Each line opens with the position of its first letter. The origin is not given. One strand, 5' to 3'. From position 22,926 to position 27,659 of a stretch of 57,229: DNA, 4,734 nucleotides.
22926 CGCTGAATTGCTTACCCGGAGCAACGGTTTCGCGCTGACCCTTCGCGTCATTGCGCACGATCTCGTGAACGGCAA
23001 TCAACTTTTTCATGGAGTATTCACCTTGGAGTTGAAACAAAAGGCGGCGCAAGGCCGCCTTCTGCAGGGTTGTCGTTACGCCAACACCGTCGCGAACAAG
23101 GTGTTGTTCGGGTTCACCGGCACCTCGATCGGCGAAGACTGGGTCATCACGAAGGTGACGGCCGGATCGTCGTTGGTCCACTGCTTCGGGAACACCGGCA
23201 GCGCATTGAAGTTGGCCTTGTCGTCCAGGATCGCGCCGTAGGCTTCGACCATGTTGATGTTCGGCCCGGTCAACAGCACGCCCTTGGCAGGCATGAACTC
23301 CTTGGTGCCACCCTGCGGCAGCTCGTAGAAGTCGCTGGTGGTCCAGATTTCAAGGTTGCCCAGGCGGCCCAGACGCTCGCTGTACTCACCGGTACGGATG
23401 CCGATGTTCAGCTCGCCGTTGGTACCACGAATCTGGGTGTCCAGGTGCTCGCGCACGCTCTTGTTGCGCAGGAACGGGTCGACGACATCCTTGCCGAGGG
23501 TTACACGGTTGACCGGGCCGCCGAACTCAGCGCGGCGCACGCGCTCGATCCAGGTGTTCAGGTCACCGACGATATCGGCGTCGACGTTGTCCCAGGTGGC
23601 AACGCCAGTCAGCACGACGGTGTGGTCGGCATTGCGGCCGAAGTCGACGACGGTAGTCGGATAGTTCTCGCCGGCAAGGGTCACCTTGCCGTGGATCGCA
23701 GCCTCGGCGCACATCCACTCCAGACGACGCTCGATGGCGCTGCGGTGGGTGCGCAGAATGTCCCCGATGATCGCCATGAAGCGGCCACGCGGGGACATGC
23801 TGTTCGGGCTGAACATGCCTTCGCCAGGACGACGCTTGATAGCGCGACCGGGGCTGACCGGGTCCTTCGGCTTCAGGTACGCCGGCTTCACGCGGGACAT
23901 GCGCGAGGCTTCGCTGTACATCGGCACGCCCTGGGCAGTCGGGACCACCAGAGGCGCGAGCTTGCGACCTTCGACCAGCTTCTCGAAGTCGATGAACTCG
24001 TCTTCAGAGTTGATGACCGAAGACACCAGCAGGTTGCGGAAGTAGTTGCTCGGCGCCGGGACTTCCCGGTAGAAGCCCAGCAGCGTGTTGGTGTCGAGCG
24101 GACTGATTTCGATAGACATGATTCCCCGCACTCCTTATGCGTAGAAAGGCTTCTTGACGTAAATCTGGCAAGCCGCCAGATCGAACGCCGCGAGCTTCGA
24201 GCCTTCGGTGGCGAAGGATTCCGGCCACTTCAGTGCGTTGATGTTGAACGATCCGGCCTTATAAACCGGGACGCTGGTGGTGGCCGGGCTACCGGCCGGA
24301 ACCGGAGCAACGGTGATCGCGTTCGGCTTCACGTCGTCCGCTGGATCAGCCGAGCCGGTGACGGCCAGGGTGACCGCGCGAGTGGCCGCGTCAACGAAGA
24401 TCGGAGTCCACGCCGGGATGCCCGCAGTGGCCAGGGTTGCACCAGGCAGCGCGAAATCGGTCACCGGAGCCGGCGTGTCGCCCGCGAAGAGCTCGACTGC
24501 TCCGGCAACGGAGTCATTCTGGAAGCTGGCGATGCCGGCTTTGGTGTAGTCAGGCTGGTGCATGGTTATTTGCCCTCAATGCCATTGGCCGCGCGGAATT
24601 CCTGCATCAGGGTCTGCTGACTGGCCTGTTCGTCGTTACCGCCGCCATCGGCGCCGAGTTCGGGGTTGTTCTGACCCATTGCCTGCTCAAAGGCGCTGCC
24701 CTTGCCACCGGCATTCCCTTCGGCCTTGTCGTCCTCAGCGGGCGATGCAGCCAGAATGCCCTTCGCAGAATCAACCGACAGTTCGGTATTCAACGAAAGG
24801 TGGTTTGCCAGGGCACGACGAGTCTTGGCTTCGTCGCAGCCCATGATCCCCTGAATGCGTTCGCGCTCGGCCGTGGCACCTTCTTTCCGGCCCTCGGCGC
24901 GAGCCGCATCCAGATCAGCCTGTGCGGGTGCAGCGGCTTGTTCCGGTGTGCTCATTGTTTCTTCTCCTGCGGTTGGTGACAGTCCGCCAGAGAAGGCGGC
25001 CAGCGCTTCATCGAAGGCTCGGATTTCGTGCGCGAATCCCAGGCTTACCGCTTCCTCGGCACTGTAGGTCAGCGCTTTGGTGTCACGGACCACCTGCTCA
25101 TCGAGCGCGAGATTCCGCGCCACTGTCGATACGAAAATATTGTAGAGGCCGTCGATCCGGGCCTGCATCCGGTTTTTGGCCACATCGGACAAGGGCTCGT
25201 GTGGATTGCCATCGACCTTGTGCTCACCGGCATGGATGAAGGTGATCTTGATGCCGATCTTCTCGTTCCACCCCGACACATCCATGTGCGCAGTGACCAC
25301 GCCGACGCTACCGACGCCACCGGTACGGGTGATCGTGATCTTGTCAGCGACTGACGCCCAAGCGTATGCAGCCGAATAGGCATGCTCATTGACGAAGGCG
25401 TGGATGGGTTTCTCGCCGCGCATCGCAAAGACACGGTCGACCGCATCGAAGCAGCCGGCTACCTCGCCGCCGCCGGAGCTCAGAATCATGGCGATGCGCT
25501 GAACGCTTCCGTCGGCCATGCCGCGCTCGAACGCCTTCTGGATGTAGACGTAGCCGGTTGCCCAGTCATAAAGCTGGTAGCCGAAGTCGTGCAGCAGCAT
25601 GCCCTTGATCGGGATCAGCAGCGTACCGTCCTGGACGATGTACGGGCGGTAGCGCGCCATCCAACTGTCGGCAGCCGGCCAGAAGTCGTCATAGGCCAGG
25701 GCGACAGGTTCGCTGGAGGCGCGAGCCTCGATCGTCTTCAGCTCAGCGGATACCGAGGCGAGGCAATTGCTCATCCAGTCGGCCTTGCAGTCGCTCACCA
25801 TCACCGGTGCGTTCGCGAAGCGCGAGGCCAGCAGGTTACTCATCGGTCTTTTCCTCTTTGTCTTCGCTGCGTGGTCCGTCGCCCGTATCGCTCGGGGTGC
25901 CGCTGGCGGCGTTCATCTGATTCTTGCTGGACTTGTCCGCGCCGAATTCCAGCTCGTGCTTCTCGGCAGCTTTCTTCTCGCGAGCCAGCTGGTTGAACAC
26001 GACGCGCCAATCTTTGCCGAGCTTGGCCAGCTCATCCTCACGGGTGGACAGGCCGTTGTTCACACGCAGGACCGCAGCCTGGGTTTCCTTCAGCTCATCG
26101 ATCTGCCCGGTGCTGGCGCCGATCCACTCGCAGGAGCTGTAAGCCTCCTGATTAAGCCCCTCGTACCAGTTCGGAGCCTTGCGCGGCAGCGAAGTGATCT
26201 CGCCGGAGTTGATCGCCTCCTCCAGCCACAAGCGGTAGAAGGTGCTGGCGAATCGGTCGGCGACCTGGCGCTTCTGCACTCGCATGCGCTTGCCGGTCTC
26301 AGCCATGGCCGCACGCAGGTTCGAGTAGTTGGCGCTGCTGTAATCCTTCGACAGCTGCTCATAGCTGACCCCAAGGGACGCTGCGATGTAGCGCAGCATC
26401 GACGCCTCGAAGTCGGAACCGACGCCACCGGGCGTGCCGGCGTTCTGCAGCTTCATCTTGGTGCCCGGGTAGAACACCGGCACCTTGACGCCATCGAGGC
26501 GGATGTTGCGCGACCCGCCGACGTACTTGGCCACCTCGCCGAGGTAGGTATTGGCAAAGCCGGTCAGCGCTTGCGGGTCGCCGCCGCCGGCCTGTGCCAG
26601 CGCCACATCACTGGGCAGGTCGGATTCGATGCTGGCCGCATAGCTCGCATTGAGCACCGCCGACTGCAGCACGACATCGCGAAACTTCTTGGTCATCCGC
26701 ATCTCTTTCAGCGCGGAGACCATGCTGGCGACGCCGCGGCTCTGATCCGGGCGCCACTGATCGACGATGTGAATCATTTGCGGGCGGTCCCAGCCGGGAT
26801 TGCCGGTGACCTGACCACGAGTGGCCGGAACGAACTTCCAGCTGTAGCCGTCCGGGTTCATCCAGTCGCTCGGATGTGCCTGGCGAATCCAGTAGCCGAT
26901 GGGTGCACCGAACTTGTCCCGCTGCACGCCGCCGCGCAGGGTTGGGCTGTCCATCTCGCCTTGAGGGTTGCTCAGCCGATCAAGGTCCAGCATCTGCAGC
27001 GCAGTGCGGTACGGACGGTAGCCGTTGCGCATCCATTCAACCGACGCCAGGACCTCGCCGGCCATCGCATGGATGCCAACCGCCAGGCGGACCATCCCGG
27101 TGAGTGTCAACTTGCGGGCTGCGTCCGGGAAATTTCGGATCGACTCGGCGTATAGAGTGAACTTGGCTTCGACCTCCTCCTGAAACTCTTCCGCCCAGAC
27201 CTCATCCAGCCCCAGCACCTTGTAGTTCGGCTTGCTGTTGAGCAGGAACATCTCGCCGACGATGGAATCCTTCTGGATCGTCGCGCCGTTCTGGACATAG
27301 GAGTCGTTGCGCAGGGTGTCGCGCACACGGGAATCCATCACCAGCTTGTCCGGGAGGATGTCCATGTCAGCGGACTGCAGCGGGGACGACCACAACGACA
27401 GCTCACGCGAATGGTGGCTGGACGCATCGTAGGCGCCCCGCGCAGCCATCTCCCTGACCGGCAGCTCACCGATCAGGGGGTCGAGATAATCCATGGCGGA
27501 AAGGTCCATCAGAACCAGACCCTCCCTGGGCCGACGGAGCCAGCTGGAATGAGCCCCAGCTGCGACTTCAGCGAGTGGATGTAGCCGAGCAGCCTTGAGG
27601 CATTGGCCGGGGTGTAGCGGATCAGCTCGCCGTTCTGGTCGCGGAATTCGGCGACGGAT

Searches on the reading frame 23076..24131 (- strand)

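Call 9: search_protein_families(library=pfam, proteins=[window:23076-24131:-])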
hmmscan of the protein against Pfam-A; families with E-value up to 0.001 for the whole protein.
window:23076-24131:- (351 aa): 1 family
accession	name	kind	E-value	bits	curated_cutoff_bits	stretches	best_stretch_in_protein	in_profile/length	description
PF03864.22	Phage_cap_E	-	4.6e-54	184.1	22.9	1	13-349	1-329/329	Phage major capsid protein E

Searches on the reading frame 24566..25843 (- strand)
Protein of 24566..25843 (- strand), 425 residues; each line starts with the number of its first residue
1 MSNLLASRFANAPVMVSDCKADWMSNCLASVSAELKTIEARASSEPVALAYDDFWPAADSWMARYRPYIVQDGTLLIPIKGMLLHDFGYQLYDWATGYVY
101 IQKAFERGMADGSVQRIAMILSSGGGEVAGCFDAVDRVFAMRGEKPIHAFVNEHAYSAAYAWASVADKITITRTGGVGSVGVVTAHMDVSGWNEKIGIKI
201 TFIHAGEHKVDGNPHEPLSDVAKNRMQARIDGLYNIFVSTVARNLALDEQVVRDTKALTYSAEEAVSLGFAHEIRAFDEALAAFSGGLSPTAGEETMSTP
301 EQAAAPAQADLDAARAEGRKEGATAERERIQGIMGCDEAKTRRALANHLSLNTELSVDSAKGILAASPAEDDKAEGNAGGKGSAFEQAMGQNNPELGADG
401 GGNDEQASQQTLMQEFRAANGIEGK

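Call 9: search_protein_families(library=pfam, proteins=[window:24566-25843:-])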
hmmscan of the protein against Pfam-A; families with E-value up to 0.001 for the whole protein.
window:24566-25843:- (425 aa): 2 families
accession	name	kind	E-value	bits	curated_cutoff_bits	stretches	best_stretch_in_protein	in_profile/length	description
PF01343.23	Peptidase_S49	-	2.4e-31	109.2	24.9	1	143-283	5-146/154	Peptidase family S49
PF25145.1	NfeD1b_N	-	9.4e-05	22.5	40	0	99-185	17-100/189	NfeD1b, N-terminal domain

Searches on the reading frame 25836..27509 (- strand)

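Call 9: search_protein_families(library=pfam, proteins=[window:25836-27509:-])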
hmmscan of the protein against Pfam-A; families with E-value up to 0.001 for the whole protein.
window:25836-27509:- (557 aa): 1 family
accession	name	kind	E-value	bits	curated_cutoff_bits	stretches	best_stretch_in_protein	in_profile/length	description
PF05136.18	Phage_portal_2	-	2.1e-79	267.7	32.9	1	34-410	2-351/354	Phage portal protein, lambda family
